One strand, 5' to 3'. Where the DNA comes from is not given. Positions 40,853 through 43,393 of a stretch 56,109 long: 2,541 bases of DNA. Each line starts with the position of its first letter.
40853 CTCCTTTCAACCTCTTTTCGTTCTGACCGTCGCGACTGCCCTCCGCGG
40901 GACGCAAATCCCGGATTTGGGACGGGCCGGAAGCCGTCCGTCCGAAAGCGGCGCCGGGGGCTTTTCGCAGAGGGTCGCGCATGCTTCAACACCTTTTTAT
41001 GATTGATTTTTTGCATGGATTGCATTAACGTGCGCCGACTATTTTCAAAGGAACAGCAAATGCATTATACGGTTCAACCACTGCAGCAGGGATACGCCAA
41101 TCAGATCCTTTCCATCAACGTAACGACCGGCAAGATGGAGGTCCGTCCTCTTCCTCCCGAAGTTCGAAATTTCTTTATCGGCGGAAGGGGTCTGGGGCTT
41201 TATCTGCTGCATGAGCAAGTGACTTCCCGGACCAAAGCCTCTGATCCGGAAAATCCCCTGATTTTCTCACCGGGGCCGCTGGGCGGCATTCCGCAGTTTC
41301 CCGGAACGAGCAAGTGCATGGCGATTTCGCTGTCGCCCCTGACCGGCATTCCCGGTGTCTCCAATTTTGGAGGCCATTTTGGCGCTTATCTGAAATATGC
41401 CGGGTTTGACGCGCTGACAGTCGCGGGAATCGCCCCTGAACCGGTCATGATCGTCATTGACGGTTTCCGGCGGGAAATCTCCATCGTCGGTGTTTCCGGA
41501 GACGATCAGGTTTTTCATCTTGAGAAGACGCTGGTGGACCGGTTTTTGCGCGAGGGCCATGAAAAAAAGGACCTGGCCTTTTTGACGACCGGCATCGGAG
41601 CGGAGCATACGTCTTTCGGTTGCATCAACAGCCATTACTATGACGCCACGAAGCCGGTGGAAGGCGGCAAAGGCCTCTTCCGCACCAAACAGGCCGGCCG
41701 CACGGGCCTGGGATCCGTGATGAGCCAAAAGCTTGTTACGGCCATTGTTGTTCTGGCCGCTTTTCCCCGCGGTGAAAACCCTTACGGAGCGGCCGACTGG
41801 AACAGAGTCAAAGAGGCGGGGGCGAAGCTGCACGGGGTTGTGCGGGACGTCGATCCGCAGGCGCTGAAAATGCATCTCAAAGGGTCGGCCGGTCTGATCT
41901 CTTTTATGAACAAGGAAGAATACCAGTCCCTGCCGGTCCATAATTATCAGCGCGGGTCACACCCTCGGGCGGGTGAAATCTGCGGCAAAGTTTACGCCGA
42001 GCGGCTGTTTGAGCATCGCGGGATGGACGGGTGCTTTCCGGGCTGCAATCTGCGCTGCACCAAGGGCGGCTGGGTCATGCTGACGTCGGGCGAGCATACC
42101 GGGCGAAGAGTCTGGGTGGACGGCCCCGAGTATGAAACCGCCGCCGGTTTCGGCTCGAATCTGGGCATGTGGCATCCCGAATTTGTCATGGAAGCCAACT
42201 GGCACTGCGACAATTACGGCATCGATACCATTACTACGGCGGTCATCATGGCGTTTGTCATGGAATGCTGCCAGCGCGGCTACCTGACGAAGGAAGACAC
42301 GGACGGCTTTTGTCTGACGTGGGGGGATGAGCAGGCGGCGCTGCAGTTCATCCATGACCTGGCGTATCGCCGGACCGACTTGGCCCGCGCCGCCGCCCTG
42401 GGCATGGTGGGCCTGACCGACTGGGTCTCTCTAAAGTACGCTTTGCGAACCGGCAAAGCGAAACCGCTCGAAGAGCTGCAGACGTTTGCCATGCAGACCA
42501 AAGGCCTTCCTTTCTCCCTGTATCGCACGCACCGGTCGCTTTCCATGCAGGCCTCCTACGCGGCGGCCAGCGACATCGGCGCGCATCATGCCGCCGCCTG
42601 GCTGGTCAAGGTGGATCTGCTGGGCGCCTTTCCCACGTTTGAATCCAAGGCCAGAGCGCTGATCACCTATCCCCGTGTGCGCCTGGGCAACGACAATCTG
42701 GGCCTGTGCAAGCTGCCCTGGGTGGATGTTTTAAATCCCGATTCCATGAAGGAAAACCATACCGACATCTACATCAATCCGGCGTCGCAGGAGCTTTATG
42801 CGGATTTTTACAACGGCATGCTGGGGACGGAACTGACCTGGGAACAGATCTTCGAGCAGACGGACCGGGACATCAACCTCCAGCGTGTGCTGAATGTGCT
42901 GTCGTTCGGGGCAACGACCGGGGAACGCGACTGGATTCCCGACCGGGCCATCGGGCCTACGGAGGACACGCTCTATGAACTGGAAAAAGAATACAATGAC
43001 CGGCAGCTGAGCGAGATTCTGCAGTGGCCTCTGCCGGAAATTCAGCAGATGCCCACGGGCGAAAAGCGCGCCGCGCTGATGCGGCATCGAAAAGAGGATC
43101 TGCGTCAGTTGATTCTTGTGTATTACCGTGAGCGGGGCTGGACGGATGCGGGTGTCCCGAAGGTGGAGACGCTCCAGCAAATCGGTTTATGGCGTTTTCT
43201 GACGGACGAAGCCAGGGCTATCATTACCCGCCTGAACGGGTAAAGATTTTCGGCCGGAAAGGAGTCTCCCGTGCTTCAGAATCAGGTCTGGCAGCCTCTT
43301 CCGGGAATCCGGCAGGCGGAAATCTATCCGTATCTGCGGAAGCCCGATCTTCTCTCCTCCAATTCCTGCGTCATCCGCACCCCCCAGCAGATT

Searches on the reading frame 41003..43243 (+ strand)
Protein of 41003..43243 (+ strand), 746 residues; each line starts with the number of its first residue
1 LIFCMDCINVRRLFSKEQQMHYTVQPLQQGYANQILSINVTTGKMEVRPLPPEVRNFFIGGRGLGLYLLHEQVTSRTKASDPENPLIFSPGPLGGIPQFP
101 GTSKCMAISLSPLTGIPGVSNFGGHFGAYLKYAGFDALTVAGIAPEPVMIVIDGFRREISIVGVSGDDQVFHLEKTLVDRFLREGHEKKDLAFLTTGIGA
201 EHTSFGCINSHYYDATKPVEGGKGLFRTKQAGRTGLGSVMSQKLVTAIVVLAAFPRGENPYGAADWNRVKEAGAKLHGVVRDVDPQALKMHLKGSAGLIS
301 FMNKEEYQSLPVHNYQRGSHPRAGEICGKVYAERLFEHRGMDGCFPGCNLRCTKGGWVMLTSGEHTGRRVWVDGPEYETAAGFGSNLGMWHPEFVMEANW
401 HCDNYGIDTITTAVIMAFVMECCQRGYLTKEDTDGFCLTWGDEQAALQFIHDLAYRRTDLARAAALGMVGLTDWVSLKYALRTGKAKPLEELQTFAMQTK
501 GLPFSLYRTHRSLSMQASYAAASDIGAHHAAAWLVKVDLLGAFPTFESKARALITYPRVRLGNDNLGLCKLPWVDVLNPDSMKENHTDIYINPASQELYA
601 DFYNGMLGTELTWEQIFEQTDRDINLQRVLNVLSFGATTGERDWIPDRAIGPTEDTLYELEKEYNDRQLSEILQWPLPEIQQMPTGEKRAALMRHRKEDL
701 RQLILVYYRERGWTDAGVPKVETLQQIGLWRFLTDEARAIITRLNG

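Call 3: search_protein_families(library=pfam, proteins=[window:41003-43243:+], max_evalue=0.01)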
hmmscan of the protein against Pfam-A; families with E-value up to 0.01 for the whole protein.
window:41003-43243:+ (746 aa): 2 families
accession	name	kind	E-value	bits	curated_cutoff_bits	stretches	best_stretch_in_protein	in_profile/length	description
PF01314.23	AFOR_C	-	8.4e-79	265.9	27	1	279-729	9-385/385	Aldehyde ferredoxin oxidoreductase, domains 2 & 3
PF02730.20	AFOR_N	-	7.9e-46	156.7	29.8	1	34-250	2-196/199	Aldehyde ferredoxin oxidoreductase, N-terminal domain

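Call 5: search_solved_structures(query=window:41003-43243:+, max_evalue=0.001, show_alignments=1)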
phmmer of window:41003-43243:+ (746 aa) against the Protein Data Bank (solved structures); distinct sequences matched with E-value up to 0.001: 9.
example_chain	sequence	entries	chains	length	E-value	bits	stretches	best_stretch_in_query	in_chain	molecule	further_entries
1b25_A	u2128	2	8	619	5.7e-49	170.1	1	30-638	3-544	PROTEIN (FORMALDEHYDE FERREDOXIN OXIDOREDUCTASE) | FORMALDEHYDE FERREDOXIN OXIDOREDUCTASE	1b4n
9g7j_A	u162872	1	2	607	9.3e-46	159.5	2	230-457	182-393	Aldehyde ferredoxin oxidoreductase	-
1aor_A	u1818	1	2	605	6.2e-40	140.2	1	33-457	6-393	ALDEHYDE FERREDOXIN OXIDOREDUCTASE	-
9mqx_D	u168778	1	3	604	2.9e-35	124.7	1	30-504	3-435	Aldehyde:ferredoxin oxidoreductase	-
6x1o_A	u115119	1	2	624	4.8e-35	124.1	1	30-534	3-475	Formaldehyde:ferredoxin oxidoreductase wor5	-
6x6u_A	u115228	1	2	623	5.2e-35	123.9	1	30-534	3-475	Formaldehyde:ferredoxin oxidoreductase wor5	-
9q1t_A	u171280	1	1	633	7.6e-28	100.2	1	30-476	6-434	Tungsten-dependent aldehyde oxidoreductase WOR83 from Haloferax volcanii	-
8c0z_A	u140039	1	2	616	9e-27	96.7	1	30-541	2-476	Aldehyde:ferredoxin oxidoreductase,tungsten-containing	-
4z3w_A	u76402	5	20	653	7.1e-19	70.6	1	33-159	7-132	Benzoyl-CoA reductase, putative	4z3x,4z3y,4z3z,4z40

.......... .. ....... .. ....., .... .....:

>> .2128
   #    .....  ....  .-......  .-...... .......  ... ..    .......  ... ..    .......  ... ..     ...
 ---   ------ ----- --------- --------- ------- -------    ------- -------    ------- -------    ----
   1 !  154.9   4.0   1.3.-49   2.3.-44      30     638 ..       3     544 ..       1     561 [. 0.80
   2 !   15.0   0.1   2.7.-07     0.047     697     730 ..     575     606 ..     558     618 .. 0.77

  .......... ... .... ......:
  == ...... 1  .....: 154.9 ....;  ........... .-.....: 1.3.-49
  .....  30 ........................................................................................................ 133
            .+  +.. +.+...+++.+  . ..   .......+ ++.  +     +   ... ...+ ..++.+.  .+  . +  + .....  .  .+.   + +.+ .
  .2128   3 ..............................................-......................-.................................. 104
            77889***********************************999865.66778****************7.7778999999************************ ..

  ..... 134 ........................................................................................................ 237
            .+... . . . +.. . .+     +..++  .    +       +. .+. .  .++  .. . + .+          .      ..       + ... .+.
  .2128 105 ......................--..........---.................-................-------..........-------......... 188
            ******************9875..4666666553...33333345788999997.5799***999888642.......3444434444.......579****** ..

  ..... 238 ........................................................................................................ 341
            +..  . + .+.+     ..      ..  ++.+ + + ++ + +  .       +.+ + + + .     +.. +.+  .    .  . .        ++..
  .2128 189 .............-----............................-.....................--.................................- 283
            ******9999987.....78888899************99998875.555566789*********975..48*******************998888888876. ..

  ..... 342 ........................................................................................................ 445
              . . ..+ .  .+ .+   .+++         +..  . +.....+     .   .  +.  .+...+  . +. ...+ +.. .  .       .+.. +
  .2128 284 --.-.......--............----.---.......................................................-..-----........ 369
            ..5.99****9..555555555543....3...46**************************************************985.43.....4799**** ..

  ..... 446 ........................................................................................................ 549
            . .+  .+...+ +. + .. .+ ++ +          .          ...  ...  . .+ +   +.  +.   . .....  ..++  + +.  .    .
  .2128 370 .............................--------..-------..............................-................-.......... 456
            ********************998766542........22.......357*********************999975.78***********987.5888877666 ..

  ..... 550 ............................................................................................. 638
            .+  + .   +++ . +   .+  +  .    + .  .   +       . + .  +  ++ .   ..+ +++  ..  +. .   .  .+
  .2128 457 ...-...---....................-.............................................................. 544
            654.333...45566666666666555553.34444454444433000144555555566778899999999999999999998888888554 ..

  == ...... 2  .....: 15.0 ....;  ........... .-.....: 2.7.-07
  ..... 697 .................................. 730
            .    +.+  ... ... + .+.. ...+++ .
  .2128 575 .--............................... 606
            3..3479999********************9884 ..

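Call 8: search_protein_families(library=ncbifam, proteins=[window:41003-43243:+], max_evalue=0.00001)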
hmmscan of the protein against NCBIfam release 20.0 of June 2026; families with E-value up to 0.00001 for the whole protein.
window:41003-43243:+ (746 aa): 2 families
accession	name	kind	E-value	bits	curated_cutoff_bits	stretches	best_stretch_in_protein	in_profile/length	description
NF007354.0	PRK09849.1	equivalog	1.6e-26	93.1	868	1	28-153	5-129/703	aldehyde ferredoxin oxidoreductase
NF040818.1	GAPOR_Arch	equivalog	2.5e-06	26.1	1300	0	64-248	31-223/654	glyceraldehyde-3-phosphate:ferredoxin oxidoreductase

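Call 9: find_homologous_proteins(query=window:41060-43243:+, max_evalue=1e-10)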
Query window:41060-43243:+ (727 aa): 2656 proteins with E <= 1e-10 among 8000 candidates; the best 120 are listed.
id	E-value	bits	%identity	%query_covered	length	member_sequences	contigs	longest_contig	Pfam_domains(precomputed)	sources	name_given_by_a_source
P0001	0.0e+0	1706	99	100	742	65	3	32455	PF02730.21,PF01314.24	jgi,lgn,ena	jgi:aldehyde:ferredoxin oxidoreductase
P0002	0.0e+0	1652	97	100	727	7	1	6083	PF02730.21,PF01314.24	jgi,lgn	-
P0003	0.0e+0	1527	88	100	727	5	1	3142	PF02730.21,PF01314.24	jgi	-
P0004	0.0e+0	1422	82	100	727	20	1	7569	PF02730.21,PF01314.24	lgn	-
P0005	0.0e+0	1412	81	100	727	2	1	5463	PF02730.21,PF01314.24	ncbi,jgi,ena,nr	ncbi:MAG: aldehyde:ferredoxin oxidoreductase, bis-(molybdopterin)-oxotungsten-containing [Deltaprote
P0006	0.0e+0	1394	80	100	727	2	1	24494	PF02730.21,PF01314.24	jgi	-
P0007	0.0e+0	1390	81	100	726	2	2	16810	PF02730.21,PF01314.24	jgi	-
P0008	0.0e+0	1387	80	100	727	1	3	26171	PF02730.21,PF01314.24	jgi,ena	jgi:aldehyde:ferredoxin oxidoreductase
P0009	0.0e+0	1384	80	100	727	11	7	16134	PF02730.21,PF01314.24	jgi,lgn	jgi:aldehyde:ferredoxin oxidoreductase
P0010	0.0e+0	1382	79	100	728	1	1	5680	PF02730.21,PF01314.24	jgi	-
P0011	0.0e+0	1381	80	100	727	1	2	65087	PF02730.21,PF01314.24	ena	-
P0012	0.0e+0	1379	80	100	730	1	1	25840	PF02730.21,PF01314.24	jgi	-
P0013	0.0e+0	1378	79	100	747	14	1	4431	PF02730.21,PF01314.24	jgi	jgi:aldehyde:ferredoxin oxidoreductase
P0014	0.0e+0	1374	80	100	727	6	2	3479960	PF02730.21,PF01314.24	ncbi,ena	-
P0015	0.0e+0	1372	79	100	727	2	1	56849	PF02730.21,PF01314.24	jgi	-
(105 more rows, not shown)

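Call 13: find_related_loci(query=window:41060-43243:+, collection=genome_contigs, flank=10000)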
Query window:41060-43243:+ (727 aa) in genome_contigs; peptide patterns used: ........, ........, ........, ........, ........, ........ (x = any residue, [..] = any of these).
184 stretches matched a pattern; 139 encode a relative of the query (tblastn E <= 1e-3); the best 80 are kept; 80 distinct loci.
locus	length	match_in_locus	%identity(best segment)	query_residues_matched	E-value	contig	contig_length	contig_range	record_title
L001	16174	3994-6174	91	1-727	0e+0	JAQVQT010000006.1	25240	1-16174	MAG: Smithellaceae bacterium isolate STF1_233 NODE_4489_length_25240_cov_18.230319_Sandtown_F1, whole genome shotgun seq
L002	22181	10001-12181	90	1-727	0e+0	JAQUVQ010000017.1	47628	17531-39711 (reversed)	MAG: Smithellaceae bacterium isolate STD2_170 NODE_2524_length_47628_cov_7.877392_Sandtown_D2, whole genome shotgun sequ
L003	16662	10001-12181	88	1-727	0e+0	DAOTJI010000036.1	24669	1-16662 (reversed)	MAG TPA_asm: Smithellaceae bacterium isolate AMR_MDS_3003 NODE_2358_length_24669_cov_8.270334, whole genome shotgun sequ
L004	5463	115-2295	81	1-727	0e+0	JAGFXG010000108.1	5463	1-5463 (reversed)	MAG: Deltaproteobacteria bacterium isolate CTSoil_056 scaffold_24474, whole genome shotgun sequence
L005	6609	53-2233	80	1-727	0e+0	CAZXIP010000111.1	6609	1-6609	MAG TPA_asm: uncultured Smithella sp. isolate SRP192927_co7_691 genome assembly, contig: NODE_26477_length_6609_cov_13.8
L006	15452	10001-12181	80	1-727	0e+0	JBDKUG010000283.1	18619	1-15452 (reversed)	MAG: Smithella sp. isolate 7_bin.81_R2 c_000000197665, whole genome shotgun sequence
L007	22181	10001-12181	79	1-727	0e+0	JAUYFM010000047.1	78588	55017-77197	MAG: Smithellaceae bacterium isolate C21_metabat.bin.13 C21_k141_87120, whole genome shotgun sequence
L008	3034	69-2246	79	1-726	0e+0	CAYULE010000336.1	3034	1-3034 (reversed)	MAG TPA_asm: uncultured Smithella sp. isolate binchicken_co269_68 genome assembly, contig: NODE_34467_length_3034_cov_22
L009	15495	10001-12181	79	1-727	0e+0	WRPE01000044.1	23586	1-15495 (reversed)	MAG: Syntrophaceae bacterium isolate X3_MaxBin.011 scaffold_1218, whole genome shotgun sequence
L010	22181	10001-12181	80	1-727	0e+0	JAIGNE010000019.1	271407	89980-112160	MAG: Deltaproteobacteria bacterium isolate BIN3 10634, whole genome shotgun sequence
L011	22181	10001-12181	80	1-727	0e+0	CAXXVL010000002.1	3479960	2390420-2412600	MAG: Smithellaceae bacterium isolate ea3e3a57-e723-42e2-b213-d72c633126af genome assembly, contig: contig_2, whole genom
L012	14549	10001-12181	78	1-727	0e+0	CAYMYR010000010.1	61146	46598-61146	MAG TPA_asm: uncultured Smithella sp. isolate binchicken_co269_98 genome assembly, contig: NODE_427_length_61146_cov_16.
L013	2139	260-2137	92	1-626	0e+0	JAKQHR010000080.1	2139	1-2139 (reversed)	MAG: Verrucomicrobiota bacterium isolate USDE_metabat.36 k141_1659551, whole genome shotgun sequence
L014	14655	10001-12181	78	1-727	0e+0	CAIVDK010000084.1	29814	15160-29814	MAG: uncultured delta proteobacterium isolate Loclat_bin-13126 genome assembly, contig: bin-13126:084/473, whole genome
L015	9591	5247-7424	78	1-726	0e+0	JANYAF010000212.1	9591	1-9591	MAG: Deltaproteobacteria bacterium isolate GL140_5_metabat_185 GL140_5_k141_2475623, whole genome shotgun sequence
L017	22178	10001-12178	77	1-726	0e+0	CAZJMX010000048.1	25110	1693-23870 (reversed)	MAG TPA_asm: uncultured Smithella sp. isolate SRP302447_co2_430 genome assembly, contig: NODE_5454_length_25110_cov_17.0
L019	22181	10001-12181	73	1-727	0e+0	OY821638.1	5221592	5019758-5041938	MAG: Smithellaceae bacterium isolate 7d888188-1d27-4603-a379-950c855845c6 genome assembly, chromosome: 1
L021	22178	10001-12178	75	1-726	0e+0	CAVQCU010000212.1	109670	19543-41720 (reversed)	MAG: uncultured delta proteobacterium isolate MFD02138.bin.2.50 genome assembly, contig: contig_66988, whole genome shot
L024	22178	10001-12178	76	1-726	0e+0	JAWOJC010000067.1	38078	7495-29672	MAG: Smithellaceae bacterium isolate CWP6-1.bin.28 k191_2857847, whole genome shotgun sequence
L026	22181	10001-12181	75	1-727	0e+0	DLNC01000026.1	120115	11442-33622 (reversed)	MAG TPA_asm: Syntrophaceae bacterium UBA7520 UBA7520_contig_15, whole genome shotgun sequence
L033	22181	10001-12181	73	1-727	0e+0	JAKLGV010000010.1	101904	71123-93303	MAG: Deltaproteobacteria bacterium isolate RA.bin48 RA.bin48_10, whole genome shotgun sequence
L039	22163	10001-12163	71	1-722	0e+0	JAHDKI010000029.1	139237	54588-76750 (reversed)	MAG: Syntrophaceae bacterium isolate LM1-B42D k141_223164, whole genome shotgun sequence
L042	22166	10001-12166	70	1-723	0e+0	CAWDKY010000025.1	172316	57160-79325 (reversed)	MAG: uncultured delta proteobacterium isolate MFD04492.bin.2.115 genome assembly, contig: contig_40073, whole genome sho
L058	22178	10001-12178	69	1-727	0e+0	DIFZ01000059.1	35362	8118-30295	MAG TPA_asm: Geobacter sp. UBA5735 UBA5735_contig_6297, whole genome shotgun sequence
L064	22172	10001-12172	66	1-725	0e+0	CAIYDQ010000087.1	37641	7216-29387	MAG: uncultured Geobacter sp. isolate MJ-time_bin-1817 genome assembly, contig: bin-1817:087/368, whole genome shotgun s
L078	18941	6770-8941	67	1-725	0e+0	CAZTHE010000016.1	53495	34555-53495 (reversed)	MAG TPA_asm: uncultured Acidobacteriota bacterium isolate SRP192927_co6_54 genome assembly, contig: NODE_825_length_5349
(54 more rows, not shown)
